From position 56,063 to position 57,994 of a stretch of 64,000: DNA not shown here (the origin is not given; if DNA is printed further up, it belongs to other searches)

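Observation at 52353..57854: Four-gene lipid-linked glycosylation cassette embedded inside the complex I operon between nuoL and nuoM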

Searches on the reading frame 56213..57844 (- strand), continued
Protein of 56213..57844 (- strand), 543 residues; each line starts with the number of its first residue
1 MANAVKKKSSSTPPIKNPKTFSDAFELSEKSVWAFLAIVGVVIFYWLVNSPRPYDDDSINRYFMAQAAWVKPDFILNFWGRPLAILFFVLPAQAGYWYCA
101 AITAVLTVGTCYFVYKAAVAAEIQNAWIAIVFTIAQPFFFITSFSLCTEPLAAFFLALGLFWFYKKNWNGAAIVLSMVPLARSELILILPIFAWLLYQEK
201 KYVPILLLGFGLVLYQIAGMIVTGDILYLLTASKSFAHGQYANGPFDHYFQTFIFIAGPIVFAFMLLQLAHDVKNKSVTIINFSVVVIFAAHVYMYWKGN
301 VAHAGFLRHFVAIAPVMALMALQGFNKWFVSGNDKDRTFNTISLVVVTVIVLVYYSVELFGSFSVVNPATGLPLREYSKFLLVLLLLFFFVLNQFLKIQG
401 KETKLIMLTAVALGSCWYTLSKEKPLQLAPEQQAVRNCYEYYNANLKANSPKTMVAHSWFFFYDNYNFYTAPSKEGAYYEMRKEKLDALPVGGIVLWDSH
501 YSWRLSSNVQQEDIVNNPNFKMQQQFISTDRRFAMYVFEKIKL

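Call 52: search_protein_families(library=pfam, proteins=[L001:7567-8340:+, L001:8347-10059:+, L003:11639-12421:+, L021:11620-12372:+, L021:12372-13010:+, L021:13007-15058:+, L003:1873-2637:+], max_evalue=0.1)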
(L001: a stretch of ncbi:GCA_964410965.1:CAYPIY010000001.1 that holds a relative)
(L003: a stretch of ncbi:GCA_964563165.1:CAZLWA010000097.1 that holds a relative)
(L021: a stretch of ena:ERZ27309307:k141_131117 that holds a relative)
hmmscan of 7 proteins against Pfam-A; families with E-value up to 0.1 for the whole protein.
L001:7567-8340:+ (257 aa): 0 families

L001:8347-10059:+ (570 aa): 1 family
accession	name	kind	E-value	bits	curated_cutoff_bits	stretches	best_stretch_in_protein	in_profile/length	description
PF13231.12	PMT_2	-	4.2e-10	40.5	26.1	1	99-235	12-147/160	Dolichyl-phosphate-mannose-protein mannosyltransferase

L003:11639-12421:+ (260 aa): 12 families
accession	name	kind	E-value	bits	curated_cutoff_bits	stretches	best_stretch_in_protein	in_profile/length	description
PF13489.12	Methyltransf_23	-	6.8e-14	52.4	27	1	30-138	13-119/164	Methyltransferase domain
PF08242.18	Methyltransf_12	-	7e-10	40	30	1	44-133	2-98/98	Methyltransferase domain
PF13847.12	Methyltransf_31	-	5.4e-09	36.3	27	1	40-139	5-113/145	Methyltransferase domain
PF08241.18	Methyltransf_11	-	2.3e-08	35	21.2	1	44-135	2-95/95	Methyltransferase domain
PF13649.12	Methyltransf_25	-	5.2e-07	30.7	27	1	42-131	1-97/97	Methyltransferase domain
PF01728.25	FtsJ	-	1.3e-05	25.7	24.1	1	27-105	10-96/181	FtsJ-like methyltransferase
PF07021.18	MetW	-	6.9e-05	23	21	1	40-170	15-138/193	Methionine biosynthesis protein MetW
PF05401.17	NodS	-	0.0024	18.2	24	1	30-125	35-131/201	Nodulation protein S (NodS)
PF01739.24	CheR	-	0.0033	17.3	27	0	82-135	118-173/195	CheR methyltransferase, SAM binding domain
PF00398.26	RrnaAD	-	0.0085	15.7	24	1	30-98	22-95/263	Ribosomal RNA adenine dimethylase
PF02353.26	CMAS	-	0.04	13.7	27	1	40-136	64-165/273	Mycolic acid cyclopropane synthetase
PF05724.17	TPMT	-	0.089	12.9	26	0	9-71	5-70/218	Thiopurine S-methyltransferase (TPMT)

L021:11620-12372:+ (250 aa): 3 families
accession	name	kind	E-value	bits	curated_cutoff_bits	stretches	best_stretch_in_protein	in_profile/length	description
PF00535.33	Glycos_transf_2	-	3.2e-22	79.7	23.3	1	9-177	2-164/168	Glycosyl transferase family 2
PF13641.12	Glyco_tranf_2_3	-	2.9e-05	24.6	27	1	7-128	3-123/230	Glycosyltransferase like family 2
PF13704.12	Glyco_tranf_2_4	-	0.026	15.4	27.5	1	39-103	21-82/98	Glycosyl transferase family 2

L021:12372-13010:+ (212 aa): 10 families
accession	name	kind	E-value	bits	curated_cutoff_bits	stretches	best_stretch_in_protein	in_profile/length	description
PF13489.12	Methyltransf_23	-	4.3e-19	69.3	27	1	23-176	7-163/164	Methyltransferase domain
PF13847.12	Methyltransf_31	-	2.5e-14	53.6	27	1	39-184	4-140/145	Methyltransferase domain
PF08242.18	Methyltransf_12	-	1.1e-13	52.2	30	1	43-128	1-96/98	Methyltransferase domain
PF08241.18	Methyltransf_11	-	3.6e-13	50.4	21.2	1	43-131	1-94/95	Methyltransferase domain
PF13649.12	Methyltransf_25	-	1.3e-12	48.6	27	1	43-126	2-95/97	Methyltransferase domain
PF05401.17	NodS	-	1.8e-06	28.4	24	1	36-136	41-148/201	Nodulation protein S (NodS)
PF05175.20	MTS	-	0.002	18.2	23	1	39-103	32-104/170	Methyltransferase small domain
PF02353.26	CMAS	-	0.0026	17.6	27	1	38-131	62-163/273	Mycolic acid cyclopropane synthetase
PF05219.18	DREV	-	0.018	14.6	26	1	41-174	97-235/265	DREV methyltransferase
PF01728.25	FtsJ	-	0.078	13.3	24.1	0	36-97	20-83/181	FtsJ-like methyltransferase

L021:13007-15058:+ (683 aa): 1 family
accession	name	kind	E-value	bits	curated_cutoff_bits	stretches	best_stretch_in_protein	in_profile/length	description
PF13231.12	PMT_2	-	1.8e-06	28.7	26.1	1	85-240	7-145/160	Dolichyl-phosphate-mannose-protein mannosyltransferase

L003:1873-2637:+ (254 aa): 1 family
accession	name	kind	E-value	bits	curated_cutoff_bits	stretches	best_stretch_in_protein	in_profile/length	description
PF18935.5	DUF5683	-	0.067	13.6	26.7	0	56-75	3-22/151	Family of unknown function (DUF5683)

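Call 70: find_encoding_contigs(protein=P0013, flank=10000, max_places=1)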
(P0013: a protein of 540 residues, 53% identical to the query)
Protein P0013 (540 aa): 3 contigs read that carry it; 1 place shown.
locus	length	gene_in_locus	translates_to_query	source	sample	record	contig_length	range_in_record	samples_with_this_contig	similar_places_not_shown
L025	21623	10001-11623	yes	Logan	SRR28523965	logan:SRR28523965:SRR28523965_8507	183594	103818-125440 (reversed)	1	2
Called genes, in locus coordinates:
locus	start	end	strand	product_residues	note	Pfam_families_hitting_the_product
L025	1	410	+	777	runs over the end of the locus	PF17874:TPR_MalT (faint), PF00515:TPR_1 (faint), PF07719:TPR_2 (faint), PF13181:TPR_8 (faint), PF13374:TPR_10 (faint), PF13424:TPR_12, PF12770:CHAT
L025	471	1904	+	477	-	PF00672:HAMP, PF00512:HisKA, PF02518:HATPase_c, PF14501:HATPase_c_5 (weak)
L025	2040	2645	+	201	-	-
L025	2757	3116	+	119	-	PF00507:Oxidored_q4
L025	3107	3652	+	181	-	PF01058:Oxidored_q6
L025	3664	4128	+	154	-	PF00329:Complex1_30kDa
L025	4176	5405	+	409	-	PF00346:Complex1_49kDa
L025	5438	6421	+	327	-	PF00146:NADHdh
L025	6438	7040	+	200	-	PF13187:Fer4_9 (faint), PF14697:Fer4_21 (faint), PF00037:Fer4 (faint), PF12838:Fer4_7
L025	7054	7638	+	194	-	PF00499:Oxidored_q3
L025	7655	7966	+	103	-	PF00420:Oxidored_q2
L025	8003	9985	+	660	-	PF00662:Proton_antipo_N, PF00361:Proton_antipo_M, PF01010:Proton_antipo_C (weak)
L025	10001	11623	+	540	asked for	-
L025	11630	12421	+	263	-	PF13489:Methyltransf_23, PF13649:Methyltransf_25, PF13847:Methyltransf_31 (weak), PF08241:Methyltransf_11, PF08242:Methyltransf_12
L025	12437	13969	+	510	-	PF00361:Proton_antipo_M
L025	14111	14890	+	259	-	PF00142:Fer4_NifH (weak), PF01656:CbiA, PF02374:ArsA_ATPase (weak), PF06564:CBP_BcsQ, PF09140:MipZ, PF10609:ParA, PF13614:AAA_31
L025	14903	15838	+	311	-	PF02195:ParB_N, PF17762:HTH_ParB, PF23552:ParB_C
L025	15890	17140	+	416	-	PF05343:Peptidase_M42 (faint), PF01546:Peptidase_M20, PF07687:M20_dimer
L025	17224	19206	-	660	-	PF03169:OPT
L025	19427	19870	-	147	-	PF00072:Response_reg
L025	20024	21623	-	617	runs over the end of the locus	PF17900:Peptidase_M1_N, PF01433:Peptidase_M1, PF09127:Leuk-A4-hydro_C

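Call 71: find_encoding_contigs(protein=P0015, flank=10000, max_places=1)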
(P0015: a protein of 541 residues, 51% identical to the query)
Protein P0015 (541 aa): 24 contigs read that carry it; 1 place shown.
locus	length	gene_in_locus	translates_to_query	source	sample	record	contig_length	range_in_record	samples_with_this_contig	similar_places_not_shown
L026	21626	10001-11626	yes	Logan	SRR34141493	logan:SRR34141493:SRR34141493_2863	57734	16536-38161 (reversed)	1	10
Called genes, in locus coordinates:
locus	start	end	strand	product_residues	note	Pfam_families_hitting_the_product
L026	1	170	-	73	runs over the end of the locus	PF01197:Ribosomal_L31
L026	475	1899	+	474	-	PF00672:HAMP, PF00512:HisKA, PF02518:HATPase_c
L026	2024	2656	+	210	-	-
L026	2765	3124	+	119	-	PF00507:Oxidored_q4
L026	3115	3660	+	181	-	PF01058:Oxidored_q6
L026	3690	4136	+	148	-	PF00329:Complex1_30kDa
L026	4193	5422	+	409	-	PF00346:Complex1_49kDa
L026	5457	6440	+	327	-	PF00146:NADHdh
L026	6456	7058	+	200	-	PF13187:Fer4_9 (faint), PF14697:Fer4_21 (faint), PF00037:Fer4 (faint), PF12838:Fer4_7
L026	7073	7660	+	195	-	PF00499:Oxidored_q3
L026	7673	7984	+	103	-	PF00420:Oxidored_q2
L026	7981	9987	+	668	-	PF00662:Proton_antipo_N, PF00361:Proton_antipo_M, PF01010:Proton_antipo_C (weak)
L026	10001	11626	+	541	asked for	-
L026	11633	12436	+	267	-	PF13489:Methyltransf_23, PF13649:Methyltransf_25 (weak), PF13847:Methyltransf_31 (faint), PF08241:Methyltransf_11, PF08242:Methyltransf_12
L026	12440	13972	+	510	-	PF00361:Proton_antipo_M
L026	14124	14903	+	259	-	PF00142:Fer4_NifH (weak), PF01656:CbiA, PF02374:ArsA_ATPase (weak), PF06564:CBP_BcsQ, PF09140:MipZ, PF10609:ParA, PF13614:AAA_31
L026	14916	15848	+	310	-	PF02195:ParB_N, PF17762:HTH_ParB, PF23552:ParB_C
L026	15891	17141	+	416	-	PF05343:Peptidase_M42 (faint), PF01546:Peptidase_M20, PF07687:M20_dimer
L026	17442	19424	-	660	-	PF03169:OPT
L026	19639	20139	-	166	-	PF00072:Response_reg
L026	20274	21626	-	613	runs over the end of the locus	PF17900:Peptidase_M1_N, PF01433:Peptidase_M1, PF09127:Leuk-A4-hydro_C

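Call 84: search_protein_families(library=ncbifam, proteins=[L003:11639-12421:+], max_evalue=0.0001)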
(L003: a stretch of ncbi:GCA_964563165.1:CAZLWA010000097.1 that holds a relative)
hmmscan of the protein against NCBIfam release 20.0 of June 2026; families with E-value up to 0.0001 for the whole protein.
L003:11639-12421:+ (260 aa): 6 families
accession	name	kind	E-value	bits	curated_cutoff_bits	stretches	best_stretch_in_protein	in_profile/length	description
TIGR01983.1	UbiG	equivalog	2e-11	43.6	102.95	1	32-136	43-152/228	bifunctional 2-polyprenyl-6-hydroxyphenol methylase/3-demethylubiquinol 3-O-methyltransferase UbiG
TIGR02072.1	BioC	equivalog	8.2e-07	29.1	184.95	1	23-135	20-132/244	malonyl-ACP O-methyltransferase BioC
TIGR02081.1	metW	equivalog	1.6e-05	24.5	189.5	1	39-168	14-136/194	methionine biosynthesis protein MetW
TIGR02021.1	BchM-ChlM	equivalog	3e-05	23.6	158.9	1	25-147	43-165/218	magnesium protoporphyrin IX methyltransferase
NF000499.2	Erm23S_rRNA_broad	equivalog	3.1e-05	23.5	212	1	18-89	3-79/244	23S ribosomal RNA methyltransferase Erm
NF008686.0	PRK11705.1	equivalog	4.1e-05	22.8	400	1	31-135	161-265/383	cyclopropane fatty acyl phospholipid synthase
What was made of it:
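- Tried and rejected: Methyltransferase similarity to UbiG (E 2e-11, below cut-off; call 84).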

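Call 88: search_protein_representatives(alignment_id=A1)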
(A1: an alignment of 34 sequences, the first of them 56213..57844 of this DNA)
Query: 34 sequences, 535 profile positions. Proteins with E-value up to 0.001 (for the whole library): 2044; up to 1e-10: 1560; up to 1e-30: 515. The best 150 are listed.
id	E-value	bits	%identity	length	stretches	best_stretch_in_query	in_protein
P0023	5.0e-255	863.7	-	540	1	1-534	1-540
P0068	2.9e-150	517.9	-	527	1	32-534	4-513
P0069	1.4e-112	393.6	-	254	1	284-534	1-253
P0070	4.0e-111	388.7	-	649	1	48-524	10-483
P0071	6.2e-108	378.2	-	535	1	7-534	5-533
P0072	1.3e-107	377.1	-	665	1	23-532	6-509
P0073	1.1e-106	374.1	-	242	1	7-243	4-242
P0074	1.1e-103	364.1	-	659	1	32-533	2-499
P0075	1.5e-102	360.5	-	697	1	32-521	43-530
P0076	1.6e-99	350.4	-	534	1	7-534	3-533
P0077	2.5e-94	333.3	-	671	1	18-532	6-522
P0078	2.3e-92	326.9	-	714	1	10-525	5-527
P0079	5.7e-92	325.5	-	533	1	23-533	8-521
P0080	2.6e-91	323.4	-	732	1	31-533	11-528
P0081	2.8e-91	323.2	-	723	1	30-533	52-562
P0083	3.6e-89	316.3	-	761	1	21-533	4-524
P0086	2.5e-87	310.2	-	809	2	9-335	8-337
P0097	5.8e-83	295.8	-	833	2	25-330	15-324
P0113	9.0e-77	275.4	-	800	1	27-532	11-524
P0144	2.7e-68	247.4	-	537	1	5-533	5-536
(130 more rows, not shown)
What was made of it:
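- On PMT_2 / GT39 / GT83 sequence families (for the 543-aa protein): The protein belongs to an unmodelled family of at least 2,044 50%-identity clusters (call 88).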

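Call 89: search_protein_families(library=pfam, proteins=[P0068, P0070, P0072, P0075, P0078, P0083, P0086, P0097, P0113, P0144], max_evalue=0.01)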
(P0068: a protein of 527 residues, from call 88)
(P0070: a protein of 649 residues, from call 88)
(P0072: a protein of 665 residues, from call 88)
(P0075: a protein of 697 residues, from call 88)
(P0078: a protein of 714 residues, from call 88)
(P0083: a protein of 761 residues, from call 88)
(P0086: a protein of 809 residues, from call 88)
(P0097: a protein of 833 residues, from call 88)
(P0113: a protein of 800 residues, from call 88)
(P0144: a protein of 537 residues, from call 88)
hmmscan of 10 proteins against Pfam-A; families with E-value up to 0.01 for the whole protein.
P0068 (527 aa): 0 families

P0070 (649 aa): 0 families

P0072 (665 aa): 0 families

P0075 (697 aa): 0 families

P0078 (714 aa): 19 families
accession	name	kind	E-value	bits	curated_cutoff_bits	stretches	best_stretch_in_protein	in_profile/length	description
PF07719.23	TPR_2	-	4.2e-17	61.2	27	2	659-687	2-30/34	Tetratricopeptide repeat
PF14559.12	TPR_19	-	4.2e-14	53.1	25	2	567-622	2-57/68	Tetratricopeptide repeat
PF13432.12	TPR_16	-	4.1e-13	49.9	32.7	2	630-688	3-61/65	Tetratricopeptide repeat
PF00515.34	TPR_1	-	6.3e-13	48.4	27.8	1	558-589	3-34/34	Tetratricopeptide repeat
PF13181.12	TPR_8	-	9.7e-11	41.4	25.7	1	557-589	2-34/34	Tetratricopeptide repeat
PF23914.1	TPR_CcmH_CycH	-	5.6e-10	39.7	42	1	566-658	60-155/158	Cytochrome c-type biogenesis protein H TPR domain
PF13428.12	TPR_14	-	5.9e-10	39.3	23.5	0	558-597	3-42/44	Tetratricopeptide repeat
PF12895.13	ANAPC3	-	8.7e-09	36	27.2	1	604-684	3-82/82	Anaphase-promoting complex, cyclosome, subunit 3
PF13424.12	TPR_12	-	4.2e-07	30.5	30.1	0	560-615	7-70/77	Tetratricopeptide repeat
PF13174.12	TPR_6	-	5.6e-07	30.2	26.3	0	659-684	1-26/33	Tetratricopeptide repeat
PF13414.12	TPR_11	-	4.5e-05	23.5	26.8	1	631-670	1-40/42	TPR repeat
PF13431.12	TPR_17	-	6.8e-05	23.3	24.4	0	647-678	2-33/34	Tetratricopeptide repeat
PF14561.12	TPR_20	-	0.0002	22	25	0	575-624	7-56/90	Tetratricopeptide repeat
PF25062.1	ARM_TT21_N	-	0.00032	20.9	40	1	533-641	112-219/222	Tetratricopeptide repeat protein 21 N-terminal ARM repeat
PF24575.1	TPR_Slam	-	0.00059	20.7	35.2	0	560-609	51-100/104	Surface lipoprotein assembly modifier, N-terminal TPR repeats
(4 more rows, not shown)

P0083 (761 aa): 13 families
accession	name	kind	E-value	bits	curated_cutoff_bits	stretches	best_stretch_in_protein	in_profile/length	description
PF07719.23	TPR_2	-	1.2e-16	59.8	27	2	584-613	3-32/34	Tetratricopeptide repeat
PF00515.34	TPR_1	-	1.4e-16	59.9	27.8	2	584-613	3-32/34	Tetratricopeptide repeat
PF13371.12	TPR_9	-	3.5e-12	46.6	35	2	695-747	6-58/73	Tetratricopeptide repeat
PF13428.12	TPR_14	-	1.9e-11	43.9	23.5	1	687-726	4-43/44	Tetratricopeptide repeat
PF13414.12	TPR_11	-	2e-11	43.8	26.8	1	692-732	2-42/42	TPR repeat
PF13431.12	TPR_17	-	3.6e-11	42.9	24.4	1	707-738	2-33/34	Tetratricopeptide repeat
PF14559.12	TPR_19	-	3.8e-08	34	25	0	696-745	3-52/68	Tetratricopeptide repeat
PF13181.12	TPR_8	-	5.5e-08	32.8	25.7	0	686-716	3-33/34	Tetratricopeptide repeat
PF13424.12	TPR_12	-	5.8e-06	26.8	30.1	1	583-646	4-75/77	Tetratricopeptide repeat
PF23914.1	TPR_CcmH_CycH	-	1.4e-05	25.4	42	1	680-735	46-101/158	Cytochrome c-type biogenesis protein H TPR domain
PF13432.12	TPR_16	-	6.2e-05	23.8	32.7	0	562-611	11-60/65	Tetratricopeptide repeat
PF12569.14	NatA_aux_su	-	0.00043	19.8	33.3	1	694-747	202-255/515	N-terminal acetyltransferase A, auxiliary subunit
PF13374.12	TPR_10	-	0.0079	16.6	27.5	1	589-616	9-36/42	Tetratricopeptide repeat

P0086 (809 aa): 13 families
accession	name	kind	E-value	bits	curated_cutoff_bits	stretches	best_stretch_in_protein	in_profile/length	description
PF00515.34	TPR_1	-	6e-30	102.3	27.8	4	732-765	1-34/34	Tetratricopeptide repeat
PF13181.12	TPR_8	-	1.4e-29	100.1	25.7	3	630-663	1-34/34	Tetratricopeptide repeat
PF07719.23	TPR_2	-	1.7e-29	99.9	27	3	630-663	1-34/34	Tetratricopeptide repeat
PF13414.12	TPR_11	-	3.3e-25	87.9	26.8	3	646-675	10-39/42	TPR repeat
PF13431.12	TPR_17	-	1.5e-24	84.6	24.4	1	755-786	2-33/34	Tetratricopeptide repeat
PF13432.12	TPR_16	-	2.8e-17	63.2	32.7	4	635-693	2-60/65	Tetratricopeptide repeat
PF13371.12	TPR_9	-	3.8e-14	52.9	35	1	679-735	10-66/73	Tetratricopeptide repeat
PF13424.12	TPR_12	-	6e-12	46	30.1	1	633-693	6-74/77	Tetratricopeptide repeat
PF13174.12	TPR_6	-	2.8e-08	34.3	26.3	0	633-655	3-25/33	Tetratricopeptide repeat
PF13428.12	TPR_14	-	4.4e-08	33.5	23.5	0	733-772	2-41/44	Tetratricopeptide repeat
PF14559.12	TPR_19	-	1.5e-06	28.9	25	0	644-685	5-46/68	Tetratricopeptide repeat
PF23914.1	TPR_CcmH_CycH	-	1.5e-06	28.6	42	1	626-731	46-154/158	Cytochrome c-type biogenesis protein H TPR domain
PF12895.13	ANAPC3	-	2.2e-06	28.3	27.2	0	621-688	14-80/82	Anaphase-promoting complex, cyclosome, subunit 3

P0097 (833 aa): 17 families
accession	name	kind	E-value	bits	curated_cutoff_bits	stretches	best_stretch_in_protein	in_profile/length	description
PF00515.34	TPR_1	-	2.2e-30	103.7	27.8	5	686-718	2-34/34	Tetratricopeptide repeat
PF07719.23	TPR_2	-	7.5e-26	88.5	27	4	720-752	2-34/34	Tetratricopeptide repeat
PF13431.12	TPR_17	-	1.1e-20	72.5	24.4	1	707-740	1-34/34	Tetratricopeptide repeat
PF13181.12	TPR_8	-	6.5e-20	70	25.7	1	720-752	2-34/34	Tetratricopeptide repeat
PF13414.12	TPR_11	-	1e-15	57.6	26.8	2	698-732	7-41/42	TPR repeat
PF13432.12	TPR_16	-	6.2e-15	55.8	32.7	2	728-771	6-49/65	Tetratricopeptide repeat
PF13371.12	TPR_9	-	2.8e-14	53.3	35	1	727-793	3-69/73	Tetratricopeptide repeat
PF13428.12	TPR_14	-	1.8e-12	47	23.5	1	720-762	2-44/44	Tetratricopeptide repeat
PF14559.12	TPR_19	-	1.8e-09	38.2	25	2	730-781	2-53/68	Tetratricopeptide repeat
PF13424.12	TPR_12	-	9.7e-09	35.7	30.1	1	721-771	5-63/77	Tetratricopeptide repeat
PF13174.12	TPR_6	-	1.4e-07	32.1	26.3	0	686-717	1-32/33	Tetratricopeptide repeat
PF24575.1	TPR_Slam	-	0.00014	22.7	35.2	0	725-774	53-102/104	Surface lipoprotein assembly modifier, N-terminal TPR repeats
PF12895.13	ANAPC3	-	0.00014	22.5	27.2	1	699-772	3-75/82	Anaphase-promoting complex, cyclosome, subunit 3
PF25062.1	ARM_TT21_N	-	0.00017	21.8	40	1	684-777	98-192/222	Tetratricopeptide repeat protein 21 N-terminal ARM repeat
PF25063.1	ARM_TT21_C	-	0.00028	21.3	35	1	625-743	29-153/209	Tetratricopeptide repeat protein 21 C-terminal ARM domain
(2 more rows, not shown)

P0113 (800 aa): 18 families
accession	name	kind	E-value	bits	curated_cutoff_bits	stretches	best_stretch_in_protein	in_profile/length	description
PF07719.23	TPR_2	-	7e-27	91.7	27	2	685-717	2-34/34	Tetratricopeptide repeat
PF00515.34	TPR_1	-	9.2e-27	92.2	27.8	3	685-717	2-34/34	Tetratricopeptide repeat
PF13414.12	TPR_11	-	1.6e-22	79.4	26.8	2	692-730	2-40/42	TPR repeat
PF13432.12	TPR_16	-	5.4e-18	65.5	32.7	2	690-751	3-64/65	Tetratricopeptide repeat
PF13181.12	TPR_8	-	8.9e-16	57.1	25.7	0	685-717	2-34/34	Tetratricopeptide repeat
PF13371.12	TPR_9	-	7.2e-15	55.2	35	1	694-754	5-65/73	Tetratricopeptide repeat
PF13431.12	TPR_17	-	3.1e-14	52.4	24.4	0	605-636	2-33/34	Tetratricopeptide repeat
PF14559.12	TPR_19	-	5.8e-11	43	25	2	697-756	4-61/68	Tetratricopeptide repeat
PF13174.12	TPR_6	-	2.1e-10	41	26.3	0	720-750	2-32/33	Tetratricopeptide repeat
PF13424.12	TPR_12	-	4.2e-10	40.1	30.1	1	588-646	9-75/77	Tetratricopeptide repeat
PF13428.12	TPR_14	-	2.6e-09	37.3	23.5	1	685-725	2-42/44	Tetratricopeptide repeat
PF12895.13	ANAPC3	-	4.5e-07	30.5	27.2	1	666-739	7-77/82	Anaphase-promoting complex, cyclosome, subunit 3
PF23914.1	TPR_CcmH_CycH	-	2.4e-06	27.9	42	2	629-715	63-152/158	Cytochrome c-type biogenesis protein H TPR domain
PF25575.1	TPR_BSK1_C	-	6.1e-05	23.3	42.2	0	695-756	53-115/118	Serine/threonine-protein kinase BSK1-like, TPR repeats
PF25062.1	ARM_TT21_N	-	0.00022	21.5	40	0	617-724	101-208/222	Tetratricopeptide repeat protein 21 N-terminal ARM repeat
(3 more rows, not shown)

P0144 (537 aa): 1 family
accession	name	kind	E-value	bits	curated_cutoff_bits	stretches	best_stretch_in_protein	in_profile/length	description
PF09594.16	GT87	-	5.8e-08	33.2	25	1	83-225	5-148/237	Glycosyltransferase family 87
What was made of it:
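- Many wider-family members carry TPR repeats, a feature of protein-directed GT-C enzymes (call 89).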

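Call 90: find_encoding_contigs(protein=P0068, flank=10000, max_places=1)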
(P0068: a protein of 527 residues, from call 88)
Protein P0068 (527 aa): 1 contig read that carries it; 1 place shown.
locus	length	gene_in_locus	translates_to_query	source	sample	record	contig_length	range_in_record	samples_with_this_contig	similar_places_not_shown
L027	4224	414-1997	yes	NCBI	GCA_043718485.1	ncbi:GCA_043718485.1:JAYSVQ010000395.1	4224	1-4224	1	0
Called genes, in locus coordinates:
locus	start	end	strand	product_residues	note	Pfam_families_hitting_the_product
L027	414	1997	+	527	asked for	-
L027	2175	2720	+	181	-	PF01035:DNA_binding_1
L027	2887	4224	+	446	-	?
